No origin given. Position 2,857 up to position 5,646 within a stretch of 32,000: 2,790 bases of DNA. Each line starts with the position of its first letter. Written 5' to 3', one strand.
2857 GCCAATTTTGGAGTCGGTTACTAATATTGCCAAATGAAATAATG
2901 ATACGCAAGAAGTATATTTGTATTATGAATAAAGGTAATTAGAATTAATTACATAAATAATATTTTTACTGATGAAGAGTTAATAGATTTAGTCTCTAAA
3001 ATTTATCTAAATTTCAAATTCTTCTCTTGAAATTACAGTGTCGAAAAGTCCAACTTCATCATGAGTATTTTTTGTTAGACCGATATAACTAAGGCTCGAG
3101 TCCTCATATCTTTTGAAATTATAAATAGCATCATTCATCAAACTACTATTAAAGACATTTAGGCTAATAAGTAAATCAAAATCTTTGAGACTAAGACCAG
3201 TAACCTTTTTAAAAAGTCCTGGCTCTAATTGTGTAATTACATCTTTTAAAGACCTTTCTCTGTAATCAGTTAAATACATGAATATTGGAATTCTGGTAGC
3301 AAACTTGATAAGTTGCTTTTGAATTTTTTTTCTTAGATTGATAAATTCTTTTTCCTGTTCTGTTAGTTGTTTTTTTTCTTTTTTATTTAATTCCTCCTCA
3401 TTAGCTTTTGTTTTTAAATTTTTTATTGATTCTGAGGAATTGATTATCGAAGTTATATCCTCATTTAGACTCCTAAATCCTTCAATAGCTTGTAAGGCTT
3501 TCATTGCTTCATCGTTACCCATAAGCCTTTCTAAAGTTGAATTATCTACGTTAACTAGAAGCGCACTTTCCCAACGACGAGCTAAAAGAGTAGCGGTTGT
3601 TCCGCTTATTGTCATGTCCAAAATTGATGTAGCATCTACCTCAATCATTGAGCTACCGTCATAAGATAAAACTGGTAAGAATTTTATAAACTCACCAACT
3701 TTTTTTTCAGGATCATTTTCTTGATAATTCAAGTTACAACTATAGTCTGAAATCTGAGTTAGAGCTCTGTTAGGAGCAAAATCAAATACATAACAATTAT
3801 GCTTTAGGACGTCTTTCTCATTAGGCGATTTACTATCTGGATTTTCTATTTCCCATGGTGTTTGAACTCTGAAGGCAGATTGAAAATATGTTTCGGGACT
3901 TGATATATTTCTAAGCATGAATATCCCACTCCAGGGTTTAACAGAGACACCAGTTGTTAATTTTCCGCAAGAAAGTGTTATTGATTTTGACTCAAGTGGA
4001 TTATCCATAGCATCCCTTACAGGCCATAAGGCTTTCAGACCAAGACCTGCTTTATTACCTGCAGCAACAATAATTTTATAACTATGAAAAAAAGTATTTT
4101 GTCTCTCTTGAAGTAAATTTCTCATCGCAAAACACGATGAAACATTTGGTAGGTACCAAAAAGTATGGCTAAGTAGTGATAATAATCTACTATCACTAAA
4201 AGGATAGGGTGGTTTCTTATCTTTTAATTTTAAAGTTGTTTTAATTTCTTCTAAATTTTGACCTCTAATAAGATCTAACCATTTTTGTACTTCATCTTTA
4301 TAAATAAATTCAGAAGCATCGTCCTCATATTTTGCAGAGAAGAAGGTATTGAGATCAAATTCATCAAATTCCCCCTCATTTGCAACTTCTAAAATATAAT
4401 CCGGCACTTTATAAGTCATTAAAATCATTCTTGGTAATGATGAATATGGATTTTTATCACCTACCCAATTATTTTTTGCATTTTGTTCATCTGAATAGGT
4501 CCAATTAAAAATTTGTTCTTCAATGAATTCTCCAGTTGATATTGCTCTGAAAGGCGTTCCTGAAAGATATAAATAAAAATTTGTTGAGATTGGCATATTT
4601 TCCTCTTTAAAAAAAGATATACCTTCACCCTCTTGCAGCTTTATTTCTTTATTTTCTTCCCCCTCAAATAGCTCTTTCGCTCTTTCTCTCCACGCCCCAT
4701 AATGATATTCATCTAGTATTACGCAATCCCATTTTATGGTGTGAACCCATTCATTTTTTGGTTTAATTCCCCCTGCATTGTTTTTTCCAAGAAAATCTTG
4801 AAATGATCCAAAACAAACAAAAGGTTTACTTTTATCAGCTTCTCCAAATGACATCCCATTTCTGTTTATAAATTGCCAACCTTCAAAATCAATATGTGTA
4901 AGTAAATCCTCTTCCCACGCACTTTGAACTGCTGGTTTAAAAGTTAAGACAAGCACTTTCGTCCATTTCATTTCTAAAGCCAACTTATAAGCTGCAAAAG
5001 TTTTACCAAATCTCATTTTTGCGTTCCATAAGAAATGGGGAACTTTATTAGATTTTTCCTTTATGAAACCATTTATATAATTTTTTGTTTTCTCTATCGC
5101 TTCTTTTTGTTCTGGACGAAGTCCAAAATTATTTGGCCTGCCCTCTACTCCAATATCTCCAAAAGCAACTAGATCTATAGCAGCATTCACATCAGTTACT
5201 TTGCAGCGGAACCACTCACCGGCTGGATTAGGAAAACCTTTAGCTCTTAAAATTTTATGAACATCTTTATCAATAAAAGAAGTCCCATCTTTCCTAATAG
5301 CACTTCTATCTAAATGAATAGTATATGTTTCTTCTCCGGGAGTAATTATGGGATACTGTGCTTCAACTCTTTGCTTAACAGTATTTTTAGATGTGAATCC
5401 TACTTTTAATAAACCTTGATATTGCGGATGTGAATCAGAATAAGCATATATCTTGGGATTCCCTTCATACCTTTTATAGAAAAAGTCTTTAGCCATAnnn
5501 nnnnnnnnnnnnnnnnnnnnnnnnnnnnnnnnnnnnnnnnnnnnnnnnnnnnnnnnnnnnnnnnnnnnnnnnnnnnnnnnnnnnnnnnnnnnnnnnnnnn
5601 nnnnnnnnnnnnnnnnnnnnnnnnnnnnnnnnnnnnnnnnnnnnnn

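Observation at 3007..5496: Nuclease-helicase fusion with an unassigned ~200-aa C-terminal region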

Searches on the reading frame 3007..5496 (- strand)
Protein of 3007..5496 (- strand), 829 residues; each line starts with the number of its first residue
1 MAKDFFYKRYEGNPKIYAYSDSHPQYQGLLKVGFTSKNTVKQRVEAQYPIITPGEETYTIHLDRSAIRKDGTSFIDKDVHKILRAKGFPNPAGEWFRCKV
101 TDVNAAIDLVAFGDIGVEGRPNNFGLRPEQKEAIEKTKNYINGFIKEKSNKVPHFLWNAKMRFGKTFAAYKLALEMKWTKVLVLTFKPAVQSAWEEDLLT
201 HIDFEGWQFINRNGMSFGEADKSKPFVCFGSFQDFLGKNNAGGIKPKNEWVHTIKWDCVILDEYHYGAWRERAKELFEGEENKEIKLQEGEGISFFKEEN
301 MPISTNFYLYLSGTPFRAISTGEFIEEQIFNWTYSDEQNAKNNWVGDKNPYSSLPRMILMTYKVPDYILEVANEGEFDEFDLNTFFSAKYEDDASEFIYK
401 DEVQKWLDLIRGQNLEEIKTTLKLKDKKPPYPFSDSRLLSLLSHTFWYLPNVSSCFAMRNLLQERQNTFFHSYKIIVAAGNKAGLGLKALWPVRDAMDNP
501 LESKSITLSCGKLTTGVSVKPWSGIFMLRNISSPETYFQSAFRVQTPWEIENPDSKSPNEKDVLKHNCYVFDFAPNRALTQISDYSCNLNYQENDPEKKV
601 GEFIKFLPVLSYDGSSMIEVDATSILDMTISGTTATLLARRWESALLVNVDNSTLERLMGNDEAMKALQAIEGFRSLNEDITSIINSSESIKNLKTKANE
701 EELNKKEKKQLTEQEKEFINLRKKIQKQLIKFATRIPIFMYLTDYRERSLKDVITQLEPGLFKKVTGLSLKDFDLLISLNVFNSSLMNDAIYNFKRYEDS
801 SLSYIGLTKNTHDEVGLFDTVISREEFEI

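Call 5: search_protein_families(library=pfam, proteins=[window:3007-5496:-], max_evalue=0.01)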
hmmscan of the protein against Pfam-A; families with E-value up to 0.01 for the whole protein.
window:3007-5496:- (829 aa): 3 families
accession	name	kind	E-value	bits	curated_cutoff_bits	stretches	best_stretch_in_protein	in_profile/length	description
PF10544.15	T5orf172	-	6.8e-09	36.6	20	1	17-110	2-100/101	T5orf172 domain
PF04851.21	ResIII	-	4.7e-07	30.3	22.5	1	124-278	2-148/164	Type III restriction enzyme, res subunit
PF13455.12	MUG113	-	0.0057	17.6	22.3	0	30-108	1-71/73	Meiotically up-regulated gene 113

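Call 6: search_protein_families(library=ncbifam, proteins=[window:3007-5496:-], max_evalue=0.01)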
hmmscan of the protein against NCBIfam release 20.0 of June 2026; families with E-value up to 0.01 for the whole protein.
window:3007-5496:- (829 aa): 0 families

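Call 7: search_protein_families(library=padloc, proteins=[window:3007-5496:-], max_evalue=0.01)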
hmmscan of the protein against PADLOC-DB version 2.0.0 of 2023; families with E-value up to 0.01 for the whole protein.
window:3007-5496:- (829 aa): 2 families
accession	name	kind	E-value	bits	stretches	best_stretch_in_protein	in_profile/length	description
PDLC03626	REase_MTase_IIG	-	1.8e-33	113.3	1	120-766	152-809/1359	Type IIG restriction enzyme-methyltransferase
PDLC01803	CARF1--CARF_HEPN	-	0.0049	13.9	1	654-758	184-295/426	-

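Call 8: search_solved_structures(query=window:3007-5496:-, max_evalue=1, show_alignments=2)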
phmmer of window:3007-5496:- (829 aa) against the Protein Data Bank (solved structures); distinct sequences matched with E-value up to 1: 1.
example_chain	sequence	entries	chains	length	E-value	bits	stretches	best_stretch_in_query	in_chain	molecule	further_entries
3kzx_A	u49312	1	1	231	0.13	13.3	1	609-702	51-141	HAD-superfamily hydrolase, subfamily IA, variant 1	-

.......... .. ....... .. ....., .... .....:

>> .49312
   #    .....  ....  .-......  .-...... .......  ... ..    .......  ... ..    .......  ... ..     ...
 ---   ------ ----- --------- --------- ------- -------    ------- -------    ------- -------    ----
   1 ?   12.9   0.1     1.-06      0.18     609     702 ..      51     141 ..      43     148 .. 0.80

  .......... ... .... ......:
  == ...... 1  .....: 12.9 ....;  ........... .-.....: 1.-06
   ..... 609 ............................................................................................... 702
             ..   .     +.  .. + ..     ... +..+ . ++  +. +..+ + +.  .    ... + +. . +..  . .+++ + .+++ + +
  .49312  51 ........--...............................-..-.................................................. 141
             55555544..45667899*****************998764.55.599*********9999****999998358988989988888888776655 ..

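Call 9: find_homologous_proteins(query=window:3007-5496:-)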
Query window:3007-5496:- (829 aa): 8000 proteins with E <= 0.001 among 8000 candidates; the best 120 are listed.
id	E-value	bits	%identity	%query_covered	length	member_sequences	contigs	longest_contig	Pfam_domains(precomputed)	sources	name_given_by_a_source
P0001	0.0e+0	1768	92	100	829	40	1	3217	PF10544.16,PF04851.22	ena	-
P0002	0.0e+0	1661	86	100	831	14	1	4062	PF10544.16,PF13455.13,PF04851.22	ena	-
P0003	0.0e+0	1453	75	100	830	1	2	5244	PF10544.16,PF13455.13,PF04851.22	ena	-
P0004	0.0e+0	1452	75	100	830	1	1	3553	PF10544.16,PF13455.13,PF04851.22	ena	-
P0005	0.0e+0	1451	75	100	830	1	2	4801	PF10544.16,PF13455.13,PF04851.22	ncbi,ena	-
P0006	0.0e+0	1451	75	100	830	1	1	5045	PF10544.16,PF13455.13,PF04851.22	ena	-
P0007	0.0e+0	1449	75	100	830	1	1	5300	PF10544.16,PF13455.13,PF04851.22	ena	-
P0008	0.0e+0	1447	75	100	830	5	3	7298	PF10544.16,PF13455.13,PF04851.22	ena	-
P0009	0.0e+0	1447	75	100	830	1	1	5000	PF10544.16,PF13455.13,PF04851.22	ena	-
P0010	0.0e+0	1447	75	100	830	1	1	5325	PF10544.16,PF13455.13,PF04851.22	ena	-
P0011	0.0e+0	1446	75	100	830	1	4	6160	PF10544.16,PF13455.13,PF04851.22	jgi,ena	-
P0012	0.0e+0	1446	74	100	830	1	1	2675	PF10544.16,PF13455.13,PF04851.22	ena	-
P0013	0.0e+0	1445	74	100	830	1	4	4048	PF10544.16,PF13455.13,PF04851.22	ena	-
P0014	0.0e+0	1445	75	100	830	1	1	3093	PF10544.16,PF13455.13,PF04851.22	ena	-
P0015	0.0e+0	1439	74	100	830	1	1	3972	PF10544.16,PF13455.13,PF04851.22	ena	-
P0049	0.0e+0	1350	69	98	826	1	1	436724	PF10544.16,PF13455.13,PF04851.22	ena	-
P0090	0.0e+0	1317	68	100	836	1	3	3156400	PF10544.16,PF13455.13,PF04851.22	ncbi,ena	-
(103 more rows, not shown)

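Call 10: find_encoding_contigs(protein=P0090, flank=8000, max_places=2)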
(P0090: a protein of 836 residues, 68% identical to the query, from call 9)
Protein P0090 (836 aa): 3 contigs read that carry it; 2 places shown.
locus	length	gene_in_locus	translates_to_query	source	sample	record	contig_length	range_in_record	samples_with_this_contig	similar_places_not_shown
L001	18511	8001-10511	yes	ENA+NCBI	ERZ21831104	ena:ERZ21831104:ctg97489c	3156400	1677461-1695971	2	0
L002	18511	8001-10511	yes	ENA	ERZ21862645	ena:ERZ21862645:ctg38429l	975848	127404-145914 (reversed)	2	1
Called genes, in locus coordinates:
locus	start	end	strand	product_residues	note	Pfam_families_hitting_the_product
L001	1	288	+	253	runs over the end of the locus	PF02146:SIR2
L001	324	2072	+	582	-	PF02518:HATPase_c (weak), PF13589:HATPase_c_3, PF01119:DNA_mis_repair, PF08676:MutL_C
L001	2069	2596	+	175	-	PF02441:Flavoprotein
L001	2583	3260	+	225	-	PF04127:DFP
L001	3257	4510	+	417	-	-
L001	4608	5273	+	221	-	PF20473:MmeI_Mtase (weak)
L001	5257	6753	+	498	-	PF07669:Eco57I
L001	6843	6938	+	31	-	-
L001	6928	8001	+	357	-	PF13784:Fic_N, PF02661:Fic, PF21248:SoFic-like_C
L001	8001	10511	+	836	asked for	PF10544:T5orf172, PF13455:MUG113 (weak), PF04851:ResIII (weak)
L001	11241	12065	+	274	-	PF01875:Memo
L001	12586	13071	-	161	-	PF22381:Staph_reg_Sar_Rot, PF12802:MarR_2, PF01047:MarR, PF13463:HTH_27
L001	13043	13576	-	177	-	PF00255:GSHPx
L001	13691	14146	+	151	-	PF12728:HTH_17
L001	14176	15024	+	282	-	PF03096:Ndr, PF00561:Abhydrolase_1, PF12146:Hydrolase_4, PF12697:Abhydrolase_6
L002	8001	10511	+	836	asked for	PF10544:T5orf172, PF13455:MUG113 (weak), PF04851:ResIII (weak)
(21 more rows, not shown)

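Call 11: find_encoding_contigs(protein=P0049, flank=8000, max_places=2)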
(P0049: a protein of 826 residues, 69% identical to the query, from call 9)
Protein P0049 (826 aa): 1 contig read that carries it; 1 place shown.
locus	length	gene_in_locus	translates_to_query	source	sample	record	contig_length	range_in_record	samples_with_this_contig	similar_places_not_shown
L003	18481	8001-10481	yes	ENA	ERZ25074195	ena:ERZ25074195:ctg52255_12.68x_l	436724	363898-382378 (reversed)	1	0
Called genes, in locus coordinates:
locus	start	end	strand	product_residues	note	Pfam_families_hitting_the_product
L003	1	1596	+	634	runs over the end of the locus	PF00112:Peptidase_C1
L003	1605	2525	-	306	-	PF13577:SnoaL_4, PF12680:SnoaL_2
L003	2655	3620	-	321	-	PF02129:Peptidase_S15 (weak), PF01738:DLH (weak), PF12146:Hydrolase_4 (faint), PF12697:Abhydrolase_6 (weak)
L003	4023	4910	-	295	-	PF00165:HTH_AraC, PF12833:HTH_18, PF00165:HTH_AraC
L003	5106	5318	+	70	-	PF11903:ParD_like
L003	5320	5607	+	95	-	PF15781:ParE-like_toxin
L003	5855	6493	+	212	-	PF20473:MmeI_Mtase (weak)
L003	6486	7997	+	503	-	PF07669:Eco57I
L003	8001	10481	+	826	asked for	PF10544:T5orf172, PF13455:MUG113, PF04851:ResIII (faint)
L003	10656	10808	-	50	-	-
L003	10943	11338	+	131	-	-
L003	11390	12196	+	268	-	PF00106:adh_short, PF01370:Epimerase, PF08659:KR, PF13561:adh_short_C2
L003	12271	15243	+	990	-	PF00311:PEPcase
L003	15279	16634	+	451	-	PF02878:PGM_PMM_I, PF02879:PGM_PMM_II, PF02880:PGM_PMM_III, PF00408:PGM_PMM_IV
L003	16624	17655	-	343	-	PF00206:Lyase_1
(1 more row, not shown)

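Call 12: find_encoding_contigs(protein=window:3007-5496:-, flank=10000, max_places=3)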
Protein window:3007-5496:- (829 aa): 24 contigs read that carry it; 3 places shown.
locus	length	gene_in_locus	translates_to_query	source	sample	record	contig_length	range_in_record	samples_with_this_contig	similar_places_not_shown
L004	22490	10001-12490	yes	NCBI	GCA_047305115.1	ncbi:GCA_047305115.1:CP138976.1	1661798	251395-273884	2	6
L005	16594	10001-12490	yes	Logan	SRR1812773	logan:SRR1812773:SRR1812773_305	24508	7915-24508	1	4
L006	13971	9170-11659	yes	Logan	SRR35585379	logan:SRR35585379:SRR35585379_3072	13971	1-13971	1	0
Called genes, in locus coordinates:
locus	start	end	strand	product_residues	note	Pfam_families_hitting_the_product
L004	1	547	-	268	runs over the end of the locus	PF03807:F420_oxidored, PF14748:P5CR_dimer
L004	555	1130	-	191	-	PF04472:SepF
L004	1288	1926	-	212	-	PF01168:Ala_racemase_N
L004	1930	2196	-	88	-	PF12058:PipX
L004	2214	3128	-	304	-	PF02361:CbiQ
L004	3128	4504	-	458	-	PF00004:AAA (faint), PF00009:GTP_EFTU (weak), PF01926:MMR_HSR1, PF02421:FeoB_N, PF00009:GTP_EFTU, PF01926:MMR_HSR1, PF02421:FeoB_N, PF14714:KH_dom-like, +6 more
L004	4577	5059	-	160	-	PF08853:DUF1823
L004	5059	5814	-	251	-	PF00590:TP_methylase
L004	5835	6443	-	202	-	PF06175:MiaE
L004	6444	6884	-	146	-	PF01220:DHquinase_II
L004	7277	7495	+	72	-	-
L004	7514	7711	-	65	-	-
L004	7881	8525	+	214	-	-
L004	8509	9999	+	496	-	PF07669:Eco57I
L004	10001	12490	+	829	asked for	PF10544:T5orf172, PF04851:ResIII (weak)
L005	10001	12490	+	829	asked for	PF10544:T5orf172, PF04851:ResIII (weak)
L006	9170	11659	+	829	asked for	PF10544:T5orf172, PF04851:ResIII (weak)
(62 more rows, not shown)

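Call 28: predict_structure(alignment_id=A1)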
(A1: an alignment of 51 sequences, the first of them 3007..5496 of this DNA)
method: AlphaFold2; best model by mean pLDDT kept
length: 829 residues; sequences in the alignment: 51
mean_pLDDT: 60.4   pTM: 0.47
mean pLDDT of the five models: 60.4, 57.6, 55.8, 51.0, 48.9
residues with pLDDT >= 90: 19; 70-90: 251; 50-70: 303; < 50: 256
segments of 3 or more residues with pLDDT < 50: 1-9, 114-119, 159-163, 236-248, 264-300, 313-333, 365-379, 413-424, 426-438, 485-488, 513-519, 533-536, 538-547, 555-559, 588-593, 630-650, 672-678, 687-691, 698-701, 792-820
pLDDT, mean of each block of 10 residues (from residue 1): 36 82 81 85 74 66 81 82 76 81 82 51 62 78 76 59 64 87 67 64 74 71 81 47 39 78 46 31 34 38 69 37 32 57 72 67 49 41 80 87 74 46 38 46 72 90 86 79 55 55 71 45 67 50 46 48 60 65 56 59 70 61 62 35 40 62 67 48 49 50 55 59 57 55 51 59 66 73 58 38 27 42 61
secondary structure, 60 per line:
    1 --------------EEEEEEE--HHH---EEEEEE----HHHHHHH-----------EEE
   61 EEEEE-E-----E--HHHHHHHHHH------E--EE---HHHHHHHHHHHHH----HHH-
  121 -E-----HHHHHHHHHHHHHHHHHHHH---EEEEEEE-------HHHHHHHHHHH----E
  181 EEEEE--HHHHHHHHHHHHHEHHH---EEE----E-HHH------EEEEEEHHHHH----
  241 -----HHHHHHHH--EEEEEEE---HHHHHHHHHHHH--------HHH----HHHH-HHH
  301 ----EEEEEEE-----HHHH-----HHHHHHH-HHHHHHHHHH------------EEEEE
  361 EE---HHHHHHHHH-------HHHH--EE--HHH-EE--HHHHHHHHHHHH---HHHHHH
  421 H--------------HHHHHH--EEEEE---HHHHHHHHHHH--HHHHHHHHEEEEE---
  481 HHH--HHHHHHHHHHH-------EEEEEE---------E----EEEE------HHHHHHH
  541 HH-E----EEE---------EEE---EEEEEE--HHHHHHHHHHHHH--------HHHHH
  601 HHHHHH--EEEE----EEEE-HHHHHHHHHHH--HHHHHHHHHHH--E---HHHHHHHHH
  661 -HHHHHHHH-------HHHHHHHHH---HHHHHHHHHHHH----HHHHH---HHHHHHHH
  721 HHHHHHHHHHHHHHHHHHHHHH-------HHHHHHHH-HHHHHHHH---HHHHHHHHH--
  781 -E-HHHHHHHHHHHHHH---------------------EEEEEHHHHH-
elements in order (helices of 4 or more, strands of 3 or more residues): E15-21 E30-35 H40-46 E58-65 H76-85 H100-112 H128-147 E151-157 H165-175 E180-185 H188-200 E208-210 E226-231 H232-236 H246-253 E256-262 H266-277 H293-296 E305-311 H317-320 H326-332 H334-343 E356-362 H366-374 H382-385 H400-411 H415-421 H436-441 E444-448 H452-462 H465-472 E473-477 H486-496 E504-509 E524-527 H534-542 E549-551 E561-563 E567-572 H575-587 H596-606 E609-612 E617-620 H622-632 H635-645 H652-660 H662-669 H677-685 H689-700 H705-709 H713-742 H750-757 H759-766 H770-778 H784-797 E819-823 H824-828

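Call 29: search_solved_structures(query=A1, max_evalue=10, show_alignments=3)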
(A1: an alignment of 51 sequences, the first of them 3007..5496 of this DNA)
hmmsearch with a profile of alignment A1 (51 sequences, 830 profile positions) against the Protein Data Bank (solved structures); distinct sequences matched with E-value up to 10: 1.
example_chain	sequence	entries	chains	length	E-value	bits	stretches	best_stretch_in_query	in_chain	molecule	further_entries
7qca_LEE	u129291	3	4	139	1.6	9.8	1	753-797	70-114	60S ribosomal protein L32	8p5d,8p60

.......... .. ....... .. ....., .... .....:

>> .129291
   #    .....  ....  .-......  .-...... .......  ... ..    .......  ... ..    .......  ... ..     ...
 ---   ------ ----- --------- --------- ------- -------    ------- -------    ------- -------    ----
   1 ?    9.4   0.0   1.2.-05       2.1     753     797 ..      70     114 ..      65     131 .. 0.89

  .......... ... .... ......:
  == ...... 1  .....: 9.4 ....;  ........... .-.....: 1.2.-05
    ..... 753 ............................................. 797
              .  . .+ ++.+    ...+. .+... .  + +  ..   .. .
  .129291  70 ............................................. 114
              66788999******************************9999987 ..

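Call 30: search_protein_representatives(protein=window:3007-5496:-)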
Query: 829 residues. Proteins with E-value up to 0.001 (for the whole library): 3835; up to 1e-10: 2485; up to 1e-30: 990. The best 150 are listed.
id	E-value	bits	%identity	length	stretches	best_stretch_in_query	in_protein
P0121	0.0e+00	1066.7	61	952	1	7-828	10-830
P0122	0.0e+00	1036.0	58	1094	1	5-828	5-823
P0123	0.0e+00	1011.8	66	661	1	176-829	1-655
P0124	1.9e-251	852.9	54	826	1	24-802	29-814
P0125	1.1e-231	787.6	49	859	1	28-807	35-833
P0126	4.4e-226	769.0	48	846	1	13-826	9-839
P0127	7.5e-224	761.7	48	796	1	16-825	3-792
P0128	7.7e-223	758.3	48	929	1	22-806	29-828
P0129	4.1e-222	755.9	46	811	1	7-809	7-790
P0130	1.1e-220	751.3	47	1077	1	22-810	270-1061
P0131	5.3e-216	735.7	46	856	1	28-822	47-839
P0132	8.5e-215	731.7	60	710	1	259-827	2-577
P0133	1.1e-213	728.1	45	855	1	14-827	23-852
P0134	7.4e-213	725.3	63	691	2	472-828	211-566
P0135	4.7e-212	722.7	47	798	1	15-826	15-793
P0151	5.4e-189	646.4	40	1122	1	4-800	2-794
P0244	1.9e-95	337.0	38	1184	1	14-803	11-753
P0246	2.8e-94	333.1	37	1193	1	30-801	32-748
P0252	3.3e-91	322.9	38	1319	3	221-650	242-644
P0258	5.3e-89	315.6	37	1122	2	15-652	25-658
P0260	2.2e-87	310.3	40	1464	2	14-646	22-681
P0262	8.1e-87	308.4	36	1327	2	17-645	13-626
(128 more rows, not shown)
